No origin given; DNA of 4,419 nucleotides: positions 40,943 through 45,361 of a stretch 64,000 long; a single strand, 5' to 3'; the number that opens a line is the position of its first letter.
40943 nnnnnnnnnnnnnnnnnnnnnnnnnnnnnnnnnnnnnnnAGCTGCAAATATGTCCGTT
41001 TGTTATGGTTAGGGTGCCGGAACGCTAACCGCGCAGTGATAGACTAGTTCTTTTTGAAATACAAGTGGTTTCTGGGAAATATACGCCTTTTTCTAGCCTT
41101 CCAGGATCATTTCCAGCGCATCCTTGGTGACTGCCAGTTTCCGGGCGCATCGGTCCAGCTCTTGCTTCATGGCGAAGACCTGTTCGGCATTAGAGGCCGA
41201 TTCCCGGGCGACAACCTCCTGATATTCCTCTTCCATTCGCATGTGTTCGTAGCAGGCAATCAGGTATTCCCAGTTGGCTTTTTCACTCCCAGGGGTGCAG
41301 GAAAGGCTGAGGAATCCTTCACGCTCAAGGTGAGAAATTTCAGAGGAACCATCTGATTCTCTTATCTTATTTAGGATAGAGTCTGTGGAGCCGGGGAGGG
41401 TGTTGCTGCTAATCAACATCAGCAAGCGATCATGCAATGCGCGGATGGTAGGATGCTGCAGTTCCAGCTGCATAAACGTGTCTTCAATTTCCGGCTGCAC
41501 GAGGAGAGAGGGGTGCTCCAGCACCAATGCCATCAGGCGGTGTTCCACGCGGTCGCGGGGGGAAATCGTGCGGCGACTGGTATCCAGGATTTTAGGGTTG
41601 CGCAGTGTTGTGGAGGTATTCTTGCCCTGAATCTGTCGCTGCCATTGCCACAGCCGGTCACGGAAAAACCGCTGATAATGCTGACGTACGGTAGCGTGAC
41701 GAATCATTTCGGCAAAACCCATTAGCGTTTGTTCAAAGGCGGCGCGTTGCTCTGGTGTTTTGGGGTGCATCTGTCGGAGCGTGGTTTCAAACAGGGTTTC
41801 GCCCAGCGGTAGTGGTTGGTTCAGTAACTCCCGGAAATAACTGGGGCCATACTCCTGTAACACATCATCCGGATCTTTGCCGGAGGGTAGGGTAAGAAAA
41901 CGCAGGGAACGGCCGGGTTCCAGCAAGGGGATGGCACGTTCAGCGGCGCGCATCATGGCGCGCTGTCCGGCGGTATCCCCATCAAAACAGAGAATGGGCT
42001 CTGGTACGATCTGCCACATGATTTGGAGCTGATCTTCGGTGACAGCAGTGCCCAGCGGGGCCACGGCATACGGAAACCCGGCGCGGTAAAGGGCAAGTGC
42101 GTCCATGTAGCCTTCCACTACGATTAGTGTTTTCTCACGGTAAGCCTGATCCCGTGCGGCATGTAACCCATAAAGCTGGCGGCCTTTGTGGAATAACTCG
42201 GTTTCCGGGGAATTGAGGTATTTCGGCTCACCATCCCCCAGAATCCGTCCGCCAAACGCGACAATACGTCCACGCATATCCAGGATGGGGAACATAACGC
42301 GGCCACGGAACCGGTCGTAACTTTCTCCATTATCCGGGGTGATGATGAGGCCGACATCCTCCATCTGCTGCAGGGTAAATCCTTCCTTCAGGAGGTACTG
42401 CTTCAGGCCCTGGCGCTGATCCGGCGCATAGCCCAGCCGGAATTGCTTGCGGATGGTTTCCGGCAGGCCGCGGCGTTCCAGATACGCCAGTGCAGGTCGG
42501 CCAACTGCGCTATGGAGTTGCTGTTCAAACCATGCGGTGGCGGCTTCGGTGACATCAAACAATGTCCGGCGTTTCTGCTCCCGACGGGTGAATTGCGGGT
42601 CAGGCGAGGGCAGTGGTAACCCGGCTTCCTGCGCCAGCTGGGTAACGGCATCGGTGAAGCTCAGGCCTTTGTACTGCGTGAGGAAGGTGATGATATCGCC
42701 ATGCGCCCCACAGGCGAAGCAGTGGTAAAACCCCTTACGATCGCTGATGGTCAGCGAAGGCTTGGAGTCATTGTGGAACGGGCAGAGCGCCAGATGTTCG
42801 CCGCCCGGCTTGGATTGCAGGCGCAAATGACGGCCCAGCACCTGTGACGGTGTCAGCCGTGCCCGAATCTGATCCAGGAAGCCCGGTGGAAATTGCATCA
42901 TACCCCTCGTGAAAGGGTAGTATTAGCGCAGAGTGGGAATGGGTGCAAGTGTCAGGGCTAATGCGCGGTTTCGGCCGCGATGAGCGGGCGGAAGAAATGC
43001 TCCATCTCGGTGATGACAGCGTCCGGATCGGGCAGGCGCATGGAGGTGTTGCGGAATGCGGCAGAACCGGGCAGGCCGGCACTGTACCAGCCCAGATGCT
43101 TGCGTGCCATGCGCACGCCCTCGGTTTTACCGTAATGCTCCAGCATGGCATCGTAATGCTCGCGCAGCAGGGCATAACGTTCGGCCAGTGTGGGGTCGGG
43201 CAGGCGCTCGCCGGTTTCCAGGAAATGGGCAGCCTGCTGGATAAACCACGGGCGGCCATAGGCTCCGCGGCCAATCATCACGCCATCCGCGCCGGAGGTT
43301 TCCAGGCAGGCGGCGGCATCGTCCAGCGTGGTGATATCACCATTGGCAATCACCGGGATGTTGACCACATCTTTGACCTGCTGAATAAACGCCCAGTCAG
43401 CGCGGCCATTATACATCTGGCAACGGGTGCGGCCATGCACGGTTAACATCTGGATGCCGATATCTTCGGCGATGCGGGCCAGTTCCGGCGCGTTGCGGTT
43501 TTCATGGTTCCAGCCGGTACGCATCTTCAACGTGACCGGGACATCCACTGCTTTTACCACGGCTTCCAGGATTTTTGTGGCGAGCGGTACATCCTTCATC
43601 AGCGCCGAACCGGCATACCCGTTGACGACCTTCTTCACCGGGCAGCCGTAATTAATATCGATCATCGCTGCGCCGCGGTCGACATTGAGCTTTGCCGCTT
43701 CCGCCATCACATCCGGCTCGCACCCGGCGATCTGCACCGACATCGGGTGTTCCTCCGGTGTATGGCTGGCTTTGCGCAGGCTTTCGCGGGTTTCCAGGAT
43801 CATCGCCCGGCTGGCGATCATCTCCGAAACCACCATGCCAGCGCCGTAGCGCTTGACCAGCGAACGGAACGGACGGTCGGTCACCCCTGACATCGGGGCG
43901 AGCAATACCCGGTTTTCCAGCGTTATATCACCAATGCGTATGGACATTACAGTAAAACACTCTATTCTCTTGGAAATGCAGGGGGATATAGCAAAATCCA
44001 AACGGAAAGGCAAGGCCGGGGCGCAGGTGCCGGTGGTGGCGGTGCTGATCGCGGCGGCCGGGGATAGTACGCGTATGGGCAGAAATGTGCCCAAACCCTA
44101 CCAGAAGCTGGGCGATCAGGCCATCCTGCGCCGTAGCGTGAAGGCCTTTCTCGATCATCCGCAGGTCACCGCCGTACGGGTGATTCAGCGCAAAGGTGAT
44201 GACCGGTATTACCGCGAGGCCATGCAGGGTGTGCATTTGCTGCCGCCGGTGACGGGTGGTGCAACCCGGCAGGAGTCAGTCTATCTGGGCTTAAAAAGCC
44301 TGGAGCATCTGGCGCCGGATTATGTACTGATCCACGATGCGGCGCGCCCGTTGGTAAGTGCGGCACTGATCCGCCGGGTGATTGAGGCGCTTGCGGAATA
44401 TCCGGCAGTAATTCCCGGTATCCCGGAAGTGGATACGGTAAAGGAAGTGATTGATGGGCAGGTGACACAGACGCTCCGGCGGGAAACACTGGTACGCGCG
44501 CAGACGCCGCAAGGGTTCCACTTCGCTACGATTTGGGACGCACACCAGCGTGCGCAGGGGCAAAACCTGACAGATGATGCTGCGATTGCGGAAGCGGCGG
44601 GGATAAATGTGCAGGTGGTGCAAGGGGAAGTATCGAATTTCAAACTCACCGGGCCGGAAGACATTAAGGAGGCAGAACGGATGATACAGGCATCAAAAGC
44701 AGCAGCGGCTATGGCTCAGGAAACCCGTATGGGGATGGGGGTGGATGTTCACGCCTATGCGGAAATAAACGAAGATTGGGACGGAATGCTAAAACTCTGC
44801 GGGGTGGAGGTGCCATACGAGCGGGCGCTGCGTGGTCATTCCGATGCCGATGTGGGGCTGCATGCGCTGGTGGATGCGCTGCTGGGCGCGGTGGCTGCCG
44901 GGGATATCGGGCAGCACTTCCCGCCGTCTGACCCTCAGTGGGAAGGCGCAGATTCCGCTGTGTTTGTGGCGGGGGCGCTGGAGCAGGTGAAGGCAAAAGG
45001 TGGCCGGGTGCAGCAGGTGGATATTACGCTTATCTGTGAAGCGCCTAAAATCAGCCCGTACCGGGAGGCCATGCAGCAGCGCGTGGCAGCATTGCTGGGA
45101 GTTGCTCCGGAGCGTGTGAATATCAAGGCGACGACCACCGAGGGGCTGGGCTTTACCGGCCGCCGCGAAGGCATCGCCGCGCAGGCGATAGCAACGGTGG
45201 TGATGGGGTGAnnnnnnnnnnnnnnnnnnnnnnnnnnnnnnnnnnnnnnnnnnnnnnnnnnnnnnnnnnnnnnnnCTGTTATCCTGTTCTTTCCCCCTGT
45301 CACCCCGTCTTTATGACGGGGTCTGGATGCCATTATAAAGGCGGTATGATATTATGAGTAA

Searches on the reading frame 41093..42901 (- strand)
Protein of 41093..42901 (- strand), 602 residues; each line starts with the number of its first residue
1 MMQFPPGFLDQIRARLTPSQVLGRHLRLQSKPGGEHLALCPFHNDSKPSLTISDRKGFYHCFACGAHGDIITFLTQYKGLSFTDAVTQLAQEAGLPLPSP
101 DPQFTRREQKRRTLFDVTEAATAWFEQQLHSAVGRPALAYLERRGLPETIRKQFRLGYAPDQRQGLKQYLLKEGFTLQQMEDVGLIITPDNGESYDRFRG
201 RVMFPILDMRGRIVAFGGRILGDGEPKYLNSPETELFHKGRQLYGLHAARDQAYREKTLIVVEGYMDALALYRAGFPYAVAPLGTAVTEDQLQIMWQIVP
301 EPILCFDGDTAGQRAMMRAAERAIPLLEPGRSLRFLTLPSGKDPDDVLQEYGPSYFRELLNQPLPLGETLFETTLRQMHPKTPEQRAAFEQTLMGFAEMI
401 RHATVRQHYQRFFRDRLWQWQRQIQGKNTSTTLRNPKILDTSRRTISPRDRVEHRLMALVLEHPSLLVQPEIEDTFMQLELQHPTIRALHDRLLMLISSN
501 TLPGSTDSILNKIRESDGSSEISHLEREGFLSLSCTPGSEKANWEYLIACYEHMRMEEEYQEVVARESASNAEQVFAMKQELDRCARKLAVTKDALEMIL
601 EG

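Call 69: search_protein_families(library=pfam, proteins=[window:41093-42901:-], max_evalue=0.00001)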
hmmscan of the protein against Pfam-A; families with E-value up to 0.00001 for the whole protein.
window:41093-42901:- (602 aa): 6 families
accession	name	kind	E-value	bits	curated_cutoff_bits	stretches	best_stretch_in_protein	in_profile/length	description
PF08275.17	DNAG_N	-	5.3e-43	146.6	26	1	124-249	1-127/128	DNA primase catalytic core, N-terminal domain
PF01807.25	Zn_ribbon_DnaG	-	2.1e-25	88.8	24.9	1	8-97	5-93/98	CHC2 zinc finger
PF13155.12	Toprim_2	-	1.1e-18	67.8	22.1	1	260-348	1-88/88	Toprim-like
PF13662.12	Toprim_4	-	3.4e-18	66.1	25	1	258-333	2-81/85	Toprim domain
PF01751.28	Toprim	-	3.7e-10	40.3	23.1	1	258-330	1-88/96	Toprim domain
PF13362.12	Toprim_3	-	2e-07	31.8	27.2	1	259-353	2-94/95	Toprim domain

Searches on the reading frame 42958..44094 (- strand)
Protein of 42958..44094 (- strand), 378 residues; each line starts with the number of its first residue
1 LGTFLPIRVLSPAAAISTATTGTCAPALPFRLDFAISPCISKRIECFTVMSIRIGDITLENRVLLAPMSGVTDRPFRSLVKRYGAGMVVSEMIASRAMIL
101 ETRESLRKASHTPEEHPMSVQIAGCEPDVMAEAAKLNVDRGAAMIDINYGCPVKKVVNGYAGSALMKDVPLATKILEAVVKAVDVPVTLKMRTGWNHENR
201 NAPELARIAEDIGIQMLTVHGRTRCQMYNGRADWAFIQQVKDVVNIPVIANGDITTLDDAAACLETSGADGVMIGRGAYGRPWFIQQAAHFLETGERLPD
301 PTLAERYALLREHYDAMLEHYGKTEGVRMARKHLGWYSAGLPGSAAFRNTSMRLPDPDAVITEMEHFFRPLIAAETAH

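Call 69: search_protein_families(library=pfam, proteins=[window:42958-44094:-], max_evalue=0.00001)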
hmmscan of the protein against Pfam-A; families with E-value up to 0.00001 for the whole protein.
window:42958-44094:- (378 aa): 1 family
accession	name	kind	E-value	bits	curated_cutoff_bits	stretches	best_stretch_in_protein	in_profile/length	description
PF01207.24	Dus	-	3.4e-106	355.3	20.4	1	64-364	1-302/311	Dihydrouridine synthase (Dus)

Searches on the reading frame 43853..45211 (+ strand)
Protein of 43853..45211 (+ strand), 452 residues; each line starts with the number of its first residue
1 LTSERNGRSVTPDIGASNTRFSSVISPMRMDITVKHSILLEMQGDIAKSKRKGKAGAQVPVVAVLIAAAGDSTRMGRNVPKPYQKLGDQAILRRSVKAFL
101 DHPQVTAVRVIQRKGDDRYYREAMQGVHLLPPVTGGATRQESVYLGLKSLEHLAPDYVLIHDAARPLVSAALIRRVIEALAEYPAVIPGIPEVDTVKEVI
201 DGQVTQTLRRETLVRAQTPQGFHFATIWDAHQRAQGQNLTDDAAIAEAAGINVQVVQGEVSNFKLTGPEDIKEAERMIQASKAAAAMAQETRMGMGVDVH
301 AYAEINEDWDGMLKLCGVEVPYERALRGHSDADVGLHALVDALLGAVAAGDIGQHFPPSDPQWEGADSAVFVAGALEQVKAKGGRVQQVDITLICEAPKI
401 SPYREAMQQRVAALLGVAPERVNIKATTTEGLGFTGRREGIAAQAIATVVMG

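Call 69: search_protein_families(library=pfam, proteins=[window:43853-45211:+], max_evalue=0.00001)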
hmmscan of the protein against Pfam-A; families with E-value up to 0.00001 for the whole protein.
window:43853-45211:+ (452 aa): 3 families
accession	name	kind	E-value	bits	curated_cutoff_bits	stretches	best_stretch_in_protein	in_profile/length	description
PF02542.21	YgbB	-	2.2e-60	203.9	26.7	1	292-449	2-154/155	YgbB family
PF01128.25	IspD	-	9.4e-59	199.3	27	1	62-278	1-219/221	2-C-methyl-D-erythritol 4-phosphate cytidylyltransferase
PF12804.13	NTP_transf_3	-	1.4e-10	42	27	1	65-188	2-121/160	MobA-like NTP transferase domain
